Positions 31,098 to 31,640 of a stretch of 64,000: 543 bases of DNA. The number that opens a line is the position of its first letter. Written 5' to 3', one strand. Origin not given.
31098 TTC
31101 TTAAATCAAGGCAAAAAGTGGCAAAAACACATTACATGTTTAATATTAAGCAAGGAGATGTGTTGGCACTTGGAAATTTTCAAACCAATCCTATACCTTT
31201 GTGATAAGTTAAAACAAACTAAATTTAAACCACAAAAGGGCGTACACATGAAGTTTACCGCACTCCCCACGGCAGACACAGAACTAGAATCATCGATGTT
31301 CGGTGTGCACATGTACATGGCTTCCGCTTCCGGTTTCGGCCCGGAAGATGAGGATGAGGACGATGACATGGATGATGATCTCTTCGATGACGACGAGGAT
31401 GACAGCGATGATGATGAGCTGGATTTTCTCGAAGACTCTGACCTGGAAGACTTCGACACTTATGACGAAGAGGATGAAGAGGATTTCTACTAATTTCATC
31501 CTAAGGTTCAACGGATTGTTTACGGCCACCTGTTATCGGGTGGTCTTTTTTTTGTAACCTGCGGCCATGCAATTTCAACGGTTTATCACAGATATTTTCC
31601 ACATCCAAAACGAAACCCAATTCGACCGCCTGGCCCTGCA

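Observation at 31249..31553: Monocistronic gene for an 81-aa hyper-acidic protein (C-terminal 50 aa about 80% D/E) with its own terminator; antisense poly-Ser ORF is probably an artefact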

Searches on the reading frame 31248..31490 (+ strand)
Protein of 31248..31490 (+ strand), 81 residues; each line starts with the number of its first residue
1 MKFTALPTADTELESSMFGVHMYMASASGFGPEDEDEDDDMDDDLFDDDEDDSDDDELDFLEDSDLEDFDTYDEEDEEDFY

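Call 6: search_protein_families(library=pfam, proteins=[window:31248-31490:+], max_evalue=0.01)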
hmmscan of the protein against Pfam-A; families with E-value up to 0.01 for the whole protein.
window:31248-31490:+ (81 aa): 0 families

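Call 8: find_homologous_proteins(query=window:31248-31490:+, max_evalue=0.01)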
Query seq(81 aa) (81 aa): 1 proteins with E <= 0.01 among 178 candidates.
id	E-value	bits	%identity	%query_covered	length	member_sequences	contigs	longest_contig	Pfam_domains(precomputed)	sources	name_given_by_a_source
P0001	1.1e-35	139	95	100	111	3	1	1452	-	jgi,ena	-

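Call 10: find_encoding_contigs(protein=P0001, flank=10000)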
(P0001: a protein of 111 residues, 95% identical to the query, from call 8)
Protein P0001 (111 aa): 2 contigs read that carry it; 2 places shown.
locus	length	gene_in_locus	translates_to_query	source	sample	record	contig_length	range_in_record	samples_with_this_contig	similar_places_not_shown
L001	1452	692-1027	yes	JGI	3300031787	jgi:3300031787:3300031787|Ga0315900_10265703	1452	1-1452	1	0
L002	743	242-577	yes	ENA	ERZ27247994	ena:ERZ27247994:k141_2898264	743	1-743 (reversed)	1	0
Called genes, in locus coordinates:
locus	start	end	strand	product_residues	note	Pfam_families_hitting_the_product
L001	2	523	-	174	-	?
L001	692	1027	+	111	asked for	-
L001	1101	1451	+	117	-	?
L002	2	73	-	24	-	?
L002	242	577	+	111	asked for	-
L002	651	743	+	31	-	?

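Call 19: search_protein_representatives(protein=window:31248-31490:+)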
Query: 81 residues. Proteins with E-value up to 0.001 (for the whole library): 1; up to 1e-10: 1; up to 1e-30: 1. The best 1 are listed.
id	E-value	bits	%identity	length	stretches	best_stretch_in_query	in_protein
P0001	3.4e-36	139.0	95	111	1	1-81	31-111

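Call 30: search_protein_families(library=ncbifam, proteins=[window:31248-31490:+], max_evalue=1)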
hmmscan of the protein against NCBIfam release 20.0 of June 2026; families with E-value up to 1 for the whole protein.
window:31248-31490:+ (81 aa): 0 families

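Call 31: search_protein_families(library=phrogs, proteins=[window:31248-31490:+], max_evalue=1)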
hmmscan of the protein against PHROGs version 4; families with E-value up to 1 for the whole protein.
window:31248-31490:+ (81 aa): 0 families

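Call 32: search_protein_families(library=padloc, proteins=[window:31248-31490:+], max_evalue=1)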
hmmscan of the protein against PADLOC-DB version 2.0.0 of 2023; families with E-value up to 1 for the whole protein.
window:31248-31490:+ (81 aa): 0 families

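Call 33: find_homologous_proteins(query=A3, max_evalue=10)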
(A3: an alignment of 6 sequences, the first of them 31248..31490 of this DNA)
Query A3 (6 sequences) (81 aa, profile of the alignment): 2 proteins with E <= 10 among 8000 candidates.
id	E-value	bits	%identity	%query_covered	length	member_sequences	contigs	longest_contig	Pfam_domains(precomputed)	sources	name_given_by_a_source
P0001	6.1e-38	147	95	100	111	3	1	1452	-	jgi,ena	-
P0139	4.5e-4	38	-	-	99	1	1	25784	-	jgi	jgi:hypothetical protein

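Call 34: find_related_loci(query=A3, collection=metagenome_contigs, flank=5000)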
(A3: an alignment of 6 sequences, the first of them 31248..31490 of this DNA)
Query A3 (81 aa) in metagenome_contigs; peptide patterns used: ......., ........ (x = any residue, [..] = any of these).
331 stretches matched a pattern; 1 encode a relative of the query (tblastn E <= 1e-3); 1 distinct loci.
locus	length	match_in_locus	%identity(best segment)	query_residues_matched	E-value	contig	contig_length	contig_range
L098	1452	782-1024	95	1-81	1e-45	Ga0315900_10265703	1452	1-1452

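Call 36: find_encoding_contigs(protein=P0139, flank=6000, max_places=4)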
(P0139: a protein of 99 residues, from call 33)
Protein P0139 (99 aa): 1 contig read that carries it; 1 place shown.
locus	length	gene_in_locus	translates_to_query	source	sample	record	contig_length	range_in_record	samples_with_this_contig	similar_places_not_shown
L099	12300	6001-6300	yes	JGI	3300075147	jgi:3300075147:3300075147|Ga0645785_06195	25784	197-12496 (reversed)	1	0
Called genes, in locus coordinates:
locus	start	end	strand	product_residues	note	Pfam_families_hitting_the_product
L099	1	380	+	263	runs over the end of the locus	PF00318:Ribosomal_S2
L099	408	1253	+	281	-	PF25025:EF-Ts_N (weak), PF00889:EF_TS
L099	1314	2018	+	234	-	PF00696:AA_kinase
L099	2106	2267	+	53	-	-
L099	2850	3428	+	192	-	-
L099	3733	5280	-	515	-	PF02661:Fic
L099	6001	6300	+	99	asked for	-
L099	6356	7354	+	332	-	PF04443:LuxE (weak)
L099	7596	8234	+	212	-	PF17931:TetR_C_23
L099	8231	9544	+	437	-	PF03109:ABC1, PF01636:APH (faint)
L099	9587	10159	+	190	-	PF25984:BSH_YknX (faint), PF00364:Biotin_lipoyl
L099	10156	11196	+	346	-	PF22700:MVD-like_N, PF18376:MDD_C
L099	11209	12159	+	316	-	PF00288:GHMP_kinases_N (weak)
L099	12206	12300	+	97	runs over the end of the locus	?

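Call 50: find_related_loci(query=A4, collection=viral_contigs, flank=5000)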
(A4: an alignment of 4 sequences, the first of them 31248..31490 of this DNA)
Query A4 (81 aa) in viral_contigs; peptide patterns used: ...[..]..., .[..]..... (x = any residue, [..] = any of these).
68 stretches matched a pattern, but none encodes a relative of the query by tblastn (E <= 1e-3).

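Call 51: search_dna_similar(query=window:31248-31490:+, collection=phages, mode=protein, max_evalue=1)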
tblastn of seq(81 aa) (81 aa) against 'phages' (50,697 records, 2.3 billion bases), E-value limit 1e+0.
No match.

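Call 59: predict_structure(alignment_id=A4)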
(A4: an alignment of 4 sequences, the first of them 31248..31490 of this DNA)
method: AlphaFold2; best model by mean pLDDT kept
length: 81 residues; sequences in the alignment: 4
mean_pLDDT: 59.5   pTM: 0.11
mean pLDDT of the five models: 59.5, 57.4, 56.6, 55.4, 55.4
residues with pLDDT >= 90: 0; 70-90: 0; 50-70: 78; < 50: 3
segments of 3 or more residues with pLDDT < 50: none
pLDDT, mean of each block of 10 residues (from residue 1): 55 55 56 63 62 63 60 62 57
secondary structure: DSSP gave nothing for this model
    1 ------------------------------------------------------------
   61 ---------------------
elements in order:

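Call 63: search_solved_structures(query=window:31248-31490:+, max_evalue=10, show_alignments=3)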
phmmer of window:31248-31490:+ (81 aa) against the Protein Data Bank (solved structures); distinct sequences matched with E-value up to 10: 0.

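Call 80: search_protein_families(library=pfam, alignment_id=A6, max_evalue=10)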
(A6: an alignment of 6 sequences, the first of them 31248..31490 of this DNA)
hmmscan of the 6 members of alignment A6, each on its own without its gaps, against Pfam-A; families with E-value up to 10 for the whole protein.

A. member 1, window:31248-31490:+ (81 aa): 0 families

B. families by the number of members that match (of 6 scanned): 1 family
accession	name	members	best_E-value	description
PF04931.18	DNA_pol_phi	2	1.5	DNA polymerase phi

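Call 81: search_solved_structures(query=A6, max_evalue=10, show_alignments=3)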
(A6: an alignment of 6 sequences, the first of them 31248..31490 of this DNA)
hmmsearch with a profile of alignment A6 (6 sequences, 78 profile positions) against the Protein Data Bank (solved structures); distinct sequences matched with E-value up to 10: 0.
